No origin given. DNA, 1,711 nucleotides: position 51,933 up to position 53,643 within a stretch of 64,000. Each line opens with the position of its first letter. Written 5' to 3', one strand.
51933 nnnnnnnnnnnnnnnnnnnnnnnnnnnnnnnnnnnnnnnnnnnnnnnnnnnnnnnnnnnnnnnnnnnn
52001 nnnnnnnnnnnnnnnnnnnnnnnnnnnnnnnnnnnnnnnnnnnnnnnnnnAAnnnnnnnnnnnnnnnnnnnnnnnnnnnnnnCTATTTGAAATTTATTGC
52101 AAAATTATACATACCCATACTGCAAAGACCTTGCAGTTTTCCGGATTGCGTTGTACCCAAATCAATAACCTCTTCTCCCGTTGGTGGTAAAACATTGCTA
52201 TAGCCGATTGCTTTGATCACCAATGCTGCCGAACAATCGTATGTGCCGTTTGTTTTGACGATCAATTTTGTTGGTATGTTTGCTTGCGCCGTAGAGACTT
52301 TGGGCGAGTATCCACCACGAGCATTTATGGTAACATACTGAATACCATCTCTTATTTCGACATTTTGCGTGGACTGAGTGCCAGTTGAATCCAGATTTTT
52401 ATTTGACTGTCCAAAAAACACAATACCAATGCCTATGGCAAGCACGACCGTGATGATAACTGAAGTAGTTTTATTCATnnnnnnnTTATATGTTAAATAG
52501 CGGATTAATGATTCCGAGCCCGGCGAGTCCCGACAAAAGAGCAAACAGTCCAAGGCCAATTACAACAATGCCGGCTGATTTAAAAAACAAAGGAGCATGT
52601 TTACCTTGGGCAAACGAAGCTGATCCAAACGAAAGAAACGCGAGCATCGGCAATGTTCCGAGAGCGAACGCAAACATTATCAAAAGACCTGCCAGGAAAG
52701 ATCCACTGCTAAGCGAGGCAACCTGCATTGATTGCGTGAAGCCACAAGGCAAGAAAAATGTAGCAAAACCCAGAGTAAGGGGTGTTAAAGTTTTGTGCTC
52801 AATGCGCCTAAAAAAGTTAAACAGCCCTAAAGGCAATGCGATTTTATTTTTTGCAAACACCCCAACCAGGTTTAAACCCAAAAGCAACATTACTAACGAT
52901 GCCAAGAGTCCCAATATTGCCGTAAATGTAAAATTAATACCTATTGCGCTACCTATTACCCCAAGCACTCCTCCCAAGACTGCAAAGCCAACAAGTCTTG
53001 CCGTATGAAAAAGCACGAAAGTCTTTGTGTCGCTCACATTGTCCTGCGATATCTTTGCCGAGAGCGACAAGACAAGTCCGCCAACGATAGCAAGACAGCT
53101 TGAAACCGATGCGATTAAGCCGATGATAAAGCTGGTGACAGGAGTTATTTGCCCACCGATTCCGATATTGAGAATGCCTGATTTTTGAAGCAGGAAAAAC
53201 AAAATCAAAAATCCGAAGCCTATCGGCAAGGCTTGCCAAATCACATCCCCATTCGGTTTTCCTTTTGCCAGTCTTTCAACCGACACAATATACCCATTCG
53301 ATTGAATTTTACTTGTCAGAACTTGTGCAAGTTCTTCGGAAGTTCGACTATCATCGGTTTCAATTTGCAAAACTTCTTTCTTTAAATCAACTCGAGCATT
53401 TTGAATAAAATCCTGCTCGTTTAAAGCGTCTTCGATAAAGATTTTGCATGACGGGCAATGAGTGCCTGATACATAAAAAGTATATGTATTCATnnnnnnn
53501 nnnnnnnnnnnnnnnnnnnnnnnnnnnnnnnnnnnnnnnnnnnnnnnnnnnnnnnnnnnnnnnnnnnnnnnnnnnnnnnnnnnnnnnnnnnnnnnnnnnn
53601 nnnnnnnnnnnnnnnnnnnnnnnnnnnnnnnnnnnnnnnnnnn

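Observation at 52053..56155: Integrase-less copper-resistance islet inserted at tRNA-Arg, bounded by a 20-nt att-like direct repeat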

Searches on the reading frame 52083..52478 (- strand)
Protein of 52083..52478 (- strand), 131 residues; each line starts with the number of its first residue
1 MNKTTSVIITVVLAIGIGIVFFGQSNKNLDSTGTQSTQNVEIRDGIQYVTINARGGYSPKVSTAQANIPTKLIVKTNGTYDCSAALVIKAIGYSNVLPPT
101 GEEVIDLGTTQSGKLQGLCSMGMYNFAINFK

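Call 6: search_protein_families(library=pfam, proteins=[window:52083-52478:-], max_evalue=0.01)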
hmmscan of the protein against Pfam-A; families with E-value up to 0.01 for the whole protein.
window:52083-52478:- (131 aa): 1 family
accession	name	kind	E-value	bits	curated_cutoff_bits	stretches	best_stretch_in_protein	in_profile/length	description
PF13473.12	Cupredoxin_1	-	1.6e-08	34.9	27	1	35-124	20-97/104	Cupredoxin-like domain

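Call 81: search_protein_families(library=ncbifam, proteins=[window:52083-52478:-], max_evalue=0.001)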
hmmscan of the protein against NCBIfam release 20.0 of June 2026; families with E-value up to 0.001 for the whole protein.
window:52083-52478:- (131 aa): 0 families

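Call 82: search_solved_structures(query=window:52083-52478:-, max_evalue=1, show_alignments=2)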
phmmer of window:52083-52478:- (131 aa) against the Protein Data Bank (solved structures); distinct sequences matched with E-value up to 1: 2.
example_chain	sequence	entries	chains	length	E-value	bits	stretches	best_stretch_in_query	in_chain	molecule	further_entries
2mry_A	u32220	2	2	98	2.2e-06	31.2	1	38-124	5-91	Uncharacterized protein | CupA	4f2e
4f2f_A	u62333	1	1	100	0.041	17.4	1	40-124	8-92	Cation-transporting ATPase, E1-E2 family protein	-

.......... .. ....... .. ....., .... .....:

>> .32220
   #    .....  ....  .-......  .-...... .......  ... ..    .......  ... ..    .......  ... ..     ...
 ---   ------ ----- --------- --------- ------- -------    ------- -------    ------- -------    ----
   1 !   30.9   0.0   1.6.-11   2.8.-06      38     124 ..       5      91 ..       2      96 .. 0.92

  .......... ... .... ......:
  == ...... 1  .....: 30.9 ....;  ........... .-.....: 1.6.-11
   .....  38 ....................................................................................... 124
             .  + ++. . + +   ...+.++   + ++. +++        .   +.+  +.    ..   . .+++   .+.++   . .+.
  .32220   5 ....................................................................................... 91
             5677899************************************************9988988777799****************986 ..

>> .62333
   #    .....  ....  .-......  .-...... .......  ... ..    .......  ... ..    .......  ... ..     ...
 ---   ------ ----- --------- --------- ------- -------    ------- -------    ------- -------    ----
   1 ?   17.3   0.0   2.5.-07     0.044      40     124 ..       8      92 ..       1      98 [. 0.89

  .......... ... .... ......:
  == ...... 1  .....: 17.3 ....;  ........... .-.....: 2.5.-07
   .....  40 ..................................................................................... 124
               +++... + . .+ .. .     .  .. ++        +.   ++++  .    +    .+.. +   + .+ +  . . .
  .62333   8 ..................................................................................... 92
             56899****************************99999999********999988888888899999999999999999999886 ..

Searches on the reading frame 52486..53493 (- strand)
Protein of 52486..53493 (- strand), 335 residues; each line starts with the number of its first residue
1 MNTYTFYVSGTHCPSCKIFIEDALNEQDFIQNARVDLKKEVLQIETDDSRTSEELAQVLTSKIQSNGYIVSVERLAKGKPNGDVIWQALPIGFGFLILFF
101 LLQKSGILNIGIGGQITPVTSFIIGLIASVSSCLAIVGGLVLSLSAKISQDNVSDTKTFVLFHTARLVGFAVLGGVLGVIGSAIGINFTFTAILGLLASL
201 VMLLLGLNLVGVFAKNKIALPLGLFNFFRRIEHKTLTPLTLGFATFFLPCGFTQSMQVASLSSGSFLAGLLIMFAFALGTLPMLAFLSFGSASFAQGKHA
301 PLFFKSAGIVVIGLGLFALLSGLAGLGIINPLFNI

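Call 6: search_protein_families(library=pfam, proteins=[window:52486-53493:-], max_evalue=0.01)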
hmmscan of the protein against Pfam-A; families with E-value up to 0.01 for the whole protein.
window:52486-53493:- (335 aa): 2 families
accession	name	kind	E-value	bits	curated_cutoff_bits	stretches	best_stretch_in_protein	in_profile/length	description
PF13386.12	DsbD_2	-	1e-27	97.8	24.9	1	121-316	2-198/199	Cytochrome C biogenesis protein transmembrane region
PF00403.32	HMA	-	5.1e-10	40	24.8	1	5-59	1-56/62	Heavy-metal-associated domain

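Call 81: search_protein_families(library=ncbifam, proteins=[window:52486-53493:-], max_evalue=0.001)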
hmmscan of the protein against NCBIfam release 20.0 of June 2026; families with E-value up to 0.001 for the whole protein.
window:52486-53493:- (335 aa): 5 families
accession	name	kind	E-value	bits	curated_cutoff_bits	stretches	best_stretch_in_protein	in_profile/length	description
NF033794.2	chaper_CopZ_Eh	exception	2.6e-06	27.5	95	1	5-69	3-64/68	copper chaperone CopZ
NF033795.1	chaper_CopZ_Bs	exception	1.1e-05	25.4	91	1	5-70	3-65/66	copper chaperone CopZ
TIGR02052.1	MerP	equivalog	1.7e-05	25.2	92.55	1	2-72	23-90/92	mercury resistance system periplasmic binding protein MerP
NF033556.1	MerTP_fusion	equivalog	0.00015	21.5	180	1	2-70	120-185/186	mercuric transport protein MerTP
NF010311.1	PRK13748.1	subfamily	0.00091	18.2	600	0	6-77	3-70/560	mercury(II) reductase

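Call 83: search_solved_structures(query=window:52486-53493:-, max_evalue=0.01)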
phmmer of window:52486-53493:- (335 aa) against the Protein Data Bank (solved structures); distinct sequences matched with E-value up to 0.01: 4.
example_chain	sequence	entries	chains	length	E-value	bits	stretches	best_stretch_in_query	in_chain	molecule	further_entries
1p6t_A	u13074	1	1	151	0.00027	23.6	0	6-74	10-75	Potential copper-transporting ATPase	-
2rml_A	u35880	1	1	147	0.00072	22.2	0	6-74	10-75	Copper-transporting P-type ATPase copA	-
2rop_A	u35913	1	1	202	0.00093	21.8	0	5-78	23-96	Copper-transporting ATPase 2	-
6ff2_A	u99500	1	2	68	0.0012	21.5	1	6-68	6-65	Copper chaperone CopZ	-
